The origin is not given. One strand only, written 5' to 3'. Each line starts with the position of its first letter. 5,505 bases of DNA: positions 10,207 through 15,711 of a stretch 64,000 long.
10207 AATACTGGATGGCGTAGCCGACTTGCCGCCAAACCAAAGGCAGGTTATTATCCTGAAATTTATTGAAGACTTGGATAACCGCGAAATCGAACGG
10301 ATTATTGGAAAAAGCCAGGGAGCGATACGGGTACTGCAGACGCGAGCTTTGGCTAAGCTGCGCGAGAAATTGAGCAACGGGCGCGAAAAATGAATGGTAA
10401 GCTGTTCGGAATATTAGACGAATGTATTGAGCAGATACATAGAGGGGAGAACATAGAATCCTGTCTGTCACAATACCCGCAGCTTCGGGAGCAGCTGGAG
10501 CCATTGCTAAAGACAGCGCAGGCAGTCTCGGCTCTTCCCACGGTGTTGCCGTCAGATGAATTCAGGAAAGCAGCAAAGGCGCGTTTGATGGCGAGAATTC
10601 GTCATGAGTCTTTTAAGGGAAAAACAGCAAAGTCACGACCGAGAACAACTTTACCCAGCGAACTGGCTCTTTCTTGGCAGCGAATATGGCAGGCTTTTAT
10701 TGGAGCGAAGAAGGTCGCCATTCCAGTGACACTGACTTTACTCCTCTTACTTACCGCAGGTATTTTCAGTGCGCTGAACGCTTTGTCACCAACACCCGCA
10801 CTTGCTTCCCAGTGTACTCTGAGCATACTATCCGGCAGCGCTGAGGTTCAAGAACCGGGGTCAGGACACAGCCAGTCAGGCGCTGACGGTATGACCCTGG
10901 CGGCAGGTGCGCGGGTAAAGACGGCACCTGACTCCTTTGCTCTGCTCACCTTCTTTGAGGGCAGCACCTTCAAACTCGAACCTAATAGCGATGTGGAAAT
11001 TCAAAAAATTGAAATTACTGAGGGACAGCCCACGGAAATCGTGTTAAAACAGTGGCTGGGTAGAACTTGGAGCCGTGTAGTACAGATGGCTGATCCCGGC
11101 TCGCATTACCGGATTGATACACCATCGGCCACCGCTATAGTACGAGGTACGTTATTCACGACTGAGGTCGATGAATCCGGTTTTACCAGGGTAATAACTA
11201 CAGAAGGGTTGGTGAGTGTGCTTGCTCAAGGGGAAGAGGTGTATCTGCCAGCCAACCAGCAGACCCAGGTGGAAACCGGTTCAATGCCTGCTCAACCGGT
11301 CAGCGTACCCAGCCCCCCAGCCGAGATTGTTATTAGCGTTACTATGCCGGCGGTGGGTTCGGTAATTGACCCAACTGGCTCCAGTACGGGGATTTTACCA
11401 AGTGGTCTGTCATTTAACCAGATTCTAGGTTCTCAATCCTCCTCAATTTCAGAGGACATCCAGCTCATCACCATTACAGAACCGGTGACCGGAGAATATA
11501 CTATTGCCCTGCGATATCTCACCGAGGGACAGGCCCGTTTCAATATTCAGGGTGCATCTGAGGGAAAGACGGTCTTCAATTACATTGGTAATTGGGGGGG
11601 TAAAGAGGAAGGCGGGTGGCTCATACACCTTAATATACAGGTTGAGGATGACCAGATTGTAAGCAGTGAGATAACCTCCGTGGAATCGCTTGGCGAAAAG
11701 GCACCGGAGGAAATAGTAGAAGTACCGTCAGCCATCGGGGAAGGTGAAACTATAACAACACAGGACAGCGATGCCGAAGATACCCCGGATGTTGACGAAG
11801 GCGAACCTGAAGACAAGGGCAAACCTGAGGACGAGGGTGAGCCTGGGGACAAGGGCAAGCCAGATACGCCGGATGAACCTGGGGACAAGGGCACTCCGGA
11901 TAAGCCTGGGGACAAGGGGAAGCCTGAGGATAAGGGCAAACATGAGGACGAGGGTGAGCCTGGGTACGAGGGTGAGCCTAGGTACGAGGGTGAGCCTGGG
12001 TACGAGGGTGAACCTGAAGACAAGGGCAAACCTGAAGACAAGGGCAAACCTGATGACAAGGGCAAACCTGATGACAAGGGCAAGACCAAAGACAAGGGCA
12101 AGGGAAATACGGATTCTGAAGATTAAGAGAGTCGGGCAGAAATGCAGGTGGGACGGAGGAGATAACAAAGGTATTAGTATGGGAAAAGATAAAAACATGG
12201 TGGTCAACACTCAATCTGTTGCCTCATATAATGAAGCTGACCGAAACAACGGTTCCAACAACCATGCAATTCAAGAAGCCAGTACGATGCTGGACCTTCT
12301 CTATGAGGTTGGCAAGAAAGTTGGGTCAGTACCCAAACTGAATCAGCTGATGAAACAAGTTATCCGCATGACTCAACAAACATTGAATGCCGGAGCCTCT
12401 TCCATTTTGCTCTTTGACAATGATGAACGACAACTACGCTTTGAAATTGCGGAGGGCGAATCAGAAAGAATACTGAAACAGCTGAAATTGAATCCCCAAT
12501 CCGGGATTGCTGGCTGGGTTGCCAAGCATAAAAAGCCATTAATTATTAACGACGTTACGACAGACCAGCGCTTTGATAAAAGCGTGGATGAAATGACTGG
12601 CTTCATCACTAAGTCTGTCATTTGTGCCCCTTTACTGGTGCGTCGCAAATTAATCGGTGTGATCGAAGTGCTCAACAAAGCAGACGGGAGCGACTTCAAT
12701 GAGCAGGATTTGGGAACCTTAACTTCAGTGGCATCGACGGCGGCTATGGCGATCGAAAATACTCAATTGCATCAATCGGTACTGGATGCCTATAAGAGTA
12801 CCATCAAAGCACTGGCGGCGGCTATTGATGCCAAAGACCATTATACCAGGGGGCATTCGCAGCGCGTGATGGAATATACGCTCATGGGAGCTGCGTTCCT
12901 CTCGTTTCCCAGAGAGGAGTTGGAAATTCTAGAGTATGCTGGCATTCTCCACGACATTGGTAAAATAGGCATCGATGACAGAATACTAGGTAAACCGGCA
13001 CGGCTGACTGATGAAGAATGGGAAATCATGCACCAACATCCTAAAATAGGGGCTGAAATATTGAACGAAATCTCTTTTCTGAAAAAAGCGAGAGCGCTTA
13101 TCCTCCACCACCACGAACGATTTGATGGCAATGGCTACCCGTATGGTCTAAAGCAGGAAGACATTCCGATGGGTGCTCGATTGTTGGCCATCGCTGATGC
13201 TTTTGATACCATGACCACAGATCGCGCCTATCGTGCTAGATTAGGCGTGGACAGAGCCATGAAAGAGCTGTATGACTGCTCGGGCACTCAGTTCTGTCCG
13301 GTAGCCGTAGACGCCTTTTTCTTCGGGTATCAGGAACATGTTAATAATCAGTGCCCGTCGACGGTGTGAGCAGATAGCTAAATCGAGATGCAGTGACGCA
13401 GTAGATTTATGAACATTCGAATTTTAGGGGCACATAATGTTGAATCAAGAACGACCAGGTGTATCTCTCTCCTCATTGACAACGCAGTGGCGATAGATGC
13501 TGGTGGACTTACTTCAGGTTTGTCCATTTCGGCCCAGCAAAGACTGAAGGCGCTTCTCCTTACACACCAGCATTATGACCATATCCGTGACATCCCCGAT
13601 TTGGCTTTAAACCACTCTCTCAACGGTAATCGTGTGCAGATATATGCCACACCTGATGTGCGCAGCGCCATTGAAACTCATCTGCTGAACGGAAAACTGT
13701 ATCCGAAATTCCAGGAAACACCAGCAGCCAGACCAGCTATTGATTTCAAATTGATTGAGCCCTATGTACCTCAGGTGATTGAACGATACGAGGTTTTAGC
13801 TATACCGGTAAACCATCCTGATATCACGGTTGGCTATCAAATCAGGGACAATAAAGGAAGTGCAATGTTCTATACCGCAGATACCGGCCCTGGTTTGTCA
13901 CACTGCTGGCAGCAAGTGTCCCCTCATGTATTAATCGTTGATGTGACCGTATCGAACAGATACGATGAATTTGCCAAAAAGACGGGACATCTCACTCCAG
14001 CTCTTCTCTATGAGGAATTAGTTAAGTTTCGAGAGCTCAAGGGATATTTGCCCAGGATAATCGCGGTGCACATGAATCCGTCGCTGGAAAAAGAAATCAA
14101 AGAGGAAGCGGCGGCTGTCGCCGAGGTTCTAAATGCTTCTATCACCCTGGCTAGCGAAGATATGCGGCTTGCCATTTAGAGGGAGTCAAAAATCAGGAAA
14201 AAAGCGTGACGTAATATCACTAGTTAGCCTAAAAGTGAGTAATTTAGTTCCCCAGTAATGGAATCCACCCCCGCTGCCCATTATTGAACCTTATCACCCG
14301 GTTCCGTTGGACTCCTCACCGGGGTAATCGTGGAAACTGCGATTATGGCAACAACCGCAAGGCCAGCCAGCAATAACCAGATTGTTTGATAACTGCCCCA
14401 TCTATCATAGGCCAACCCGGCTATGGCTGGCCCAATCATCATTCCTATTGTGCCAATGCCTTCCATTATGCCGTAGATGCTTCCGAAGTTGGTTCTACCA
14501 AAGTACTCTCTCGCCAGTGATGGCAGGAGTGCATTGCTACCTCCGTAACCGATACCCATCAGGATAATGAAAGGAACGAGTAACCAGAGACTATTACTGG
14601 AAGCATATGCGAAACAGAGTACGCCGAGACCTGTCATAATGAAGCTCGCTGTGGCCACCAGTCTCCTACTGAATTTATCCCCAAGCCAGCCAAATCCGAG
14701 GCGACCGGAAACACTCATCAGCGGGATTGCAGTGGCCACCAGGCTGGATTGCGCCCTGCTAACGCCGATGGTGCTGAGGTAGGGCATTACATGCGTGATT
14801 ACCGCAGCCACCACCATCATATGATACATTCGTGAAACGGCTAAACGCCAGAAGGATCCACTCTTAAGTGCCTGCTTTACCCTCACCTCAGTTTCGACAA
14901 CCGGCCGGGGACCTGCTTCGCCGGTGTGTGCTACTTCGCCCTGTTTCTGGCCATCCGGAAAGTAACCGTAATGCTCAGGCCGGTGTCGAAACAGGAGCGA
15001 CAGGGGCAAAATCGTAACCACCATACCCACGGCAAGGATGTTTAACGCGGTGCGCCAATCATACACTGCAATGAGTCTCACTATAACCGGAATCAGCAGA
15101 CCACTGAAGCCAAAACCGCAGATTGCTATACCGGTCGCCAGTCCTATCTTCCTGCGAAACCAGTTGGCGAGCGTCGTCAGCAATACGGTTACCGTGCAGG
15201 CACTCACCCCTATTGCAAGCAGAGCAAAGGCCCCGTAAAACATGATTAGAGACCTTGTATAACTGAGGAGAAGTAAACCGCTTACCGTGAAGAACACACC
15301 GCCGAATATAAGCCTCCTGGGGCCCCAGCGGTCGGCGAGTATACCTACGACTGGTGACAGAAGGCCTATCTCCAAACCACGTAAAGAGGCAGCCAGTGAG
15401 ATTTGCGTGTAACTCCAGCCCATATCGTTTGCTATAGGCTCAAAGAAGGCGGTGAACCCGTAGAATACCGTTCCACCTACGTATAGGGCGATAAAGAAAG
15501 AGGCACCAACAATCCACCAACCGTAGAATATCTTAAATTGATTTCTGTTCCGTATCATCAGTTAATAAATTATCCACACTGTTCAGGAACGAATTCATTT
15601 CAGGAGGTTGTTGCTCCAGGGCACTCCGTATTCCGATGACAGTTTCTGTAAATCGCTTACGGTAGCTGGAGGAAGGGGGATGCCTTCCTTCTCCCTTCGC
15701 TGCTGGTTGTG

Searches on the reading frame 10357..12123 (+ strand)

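Call 84: search_protein_families(library=pfam, max_evalue=0.00001, proteins=[window:10357-12123:+])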
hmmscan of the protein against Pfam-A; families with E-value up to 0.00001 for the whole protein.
window:10357-12123:+ (589 aa): 1 family
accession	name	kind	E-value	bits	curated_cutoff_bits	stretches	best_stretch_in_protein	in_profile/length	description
PF04773.18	FecR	-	1.5e-07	32.2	24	1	186-286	2-96/97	FecR protein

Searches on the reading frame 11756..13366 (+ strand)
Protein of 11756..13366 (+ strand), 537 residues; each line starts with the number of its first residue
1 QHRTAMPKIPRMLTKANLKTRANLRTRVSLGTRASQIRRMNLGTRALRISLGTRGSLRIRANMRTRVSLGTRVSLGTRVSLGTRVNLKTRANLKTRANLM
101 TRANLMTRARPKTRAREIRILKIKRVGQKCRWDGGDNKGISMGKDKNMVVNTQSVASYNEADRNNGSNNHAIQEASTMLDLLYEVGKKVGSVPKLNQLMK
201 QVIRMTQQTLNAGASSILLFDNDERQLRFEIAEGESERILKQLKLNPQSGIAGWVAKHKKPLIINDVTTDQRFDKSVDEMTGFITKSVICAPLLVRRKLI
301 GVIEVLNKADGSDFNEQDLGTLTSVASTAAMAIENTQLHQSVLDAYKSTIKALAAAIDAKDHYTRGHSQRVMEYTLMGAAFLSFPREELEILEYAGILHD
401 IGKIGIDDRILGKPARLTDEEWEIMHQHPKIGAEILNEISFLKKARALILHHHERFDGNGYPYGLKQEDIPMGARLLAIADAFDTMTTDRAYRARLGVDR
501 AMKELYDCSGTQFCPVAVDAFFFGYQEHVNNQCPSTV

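Call 84: search_protein_families(library=pfam, max_evalue=0.00001, proteins=[window:11756-13366:+])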
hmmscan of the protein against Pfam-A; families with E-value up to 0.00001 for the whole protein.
window:11756-13366:+ (537 aa): 5 families
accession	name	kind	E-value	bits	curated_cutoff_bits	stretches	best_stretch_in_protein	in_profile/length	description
PF13487.12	HD_5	-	6.4e-35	120.8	27.2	1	353-512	3-165/170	HD domain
PF01966.28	HD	-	1.3e-19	71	22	1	366-486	3-116/116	HD domain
PF01590.32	GAF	-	1.2e-17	65.2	22.4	1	195-333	2-133/133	GAF domain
PF13185.12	GAF_2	-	2e-16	60.9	28.6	1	195-334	4-136/136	GAF domain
PF13492.12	GAF_3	-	2.7e-14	54.1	27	1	195-335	2-129/129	GAF domain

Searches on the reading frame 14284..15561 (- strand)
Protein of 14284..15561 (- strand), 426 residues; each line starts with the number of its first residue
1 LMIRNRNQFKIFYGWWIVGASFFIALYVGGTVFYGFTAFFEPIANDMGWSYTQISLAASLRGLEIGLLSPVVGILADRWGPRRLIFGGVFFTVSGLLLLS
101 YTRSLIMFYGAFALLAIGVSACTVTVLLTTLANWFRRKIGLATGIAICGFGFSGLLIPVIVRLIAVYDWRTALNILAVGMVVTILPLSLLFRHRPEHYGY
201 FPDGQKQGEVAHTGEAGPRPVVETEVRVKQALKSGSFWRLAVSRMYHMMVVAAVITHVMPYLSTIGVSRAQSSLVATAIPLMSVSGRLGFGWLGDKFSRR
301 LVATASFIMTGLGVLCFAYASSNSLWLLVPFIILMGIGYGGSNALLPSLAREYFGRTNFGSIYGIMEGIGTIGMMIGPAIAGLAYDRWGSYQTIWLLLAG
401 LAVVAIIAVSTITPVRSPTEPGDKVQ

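Call 84: search_protein_families(library=pfam, max_evalue=0.00001, proteins=[window:14284-15561:-])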
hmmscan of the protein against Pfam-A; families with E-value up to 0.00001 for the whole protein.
window:14284-15561:- (426 aa): 2 families
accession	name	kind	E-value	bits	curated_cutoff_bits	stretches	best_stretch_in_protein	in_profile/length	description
PF07690.21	MFS_1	-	4.7e-52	177.5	33.4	2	23-282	2-247/347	Major Facilitator Superfamily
PF12832.13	MFS_1_like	-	5.1e-09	36.1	25.2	1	187-393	177-369/373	MFS_1 like family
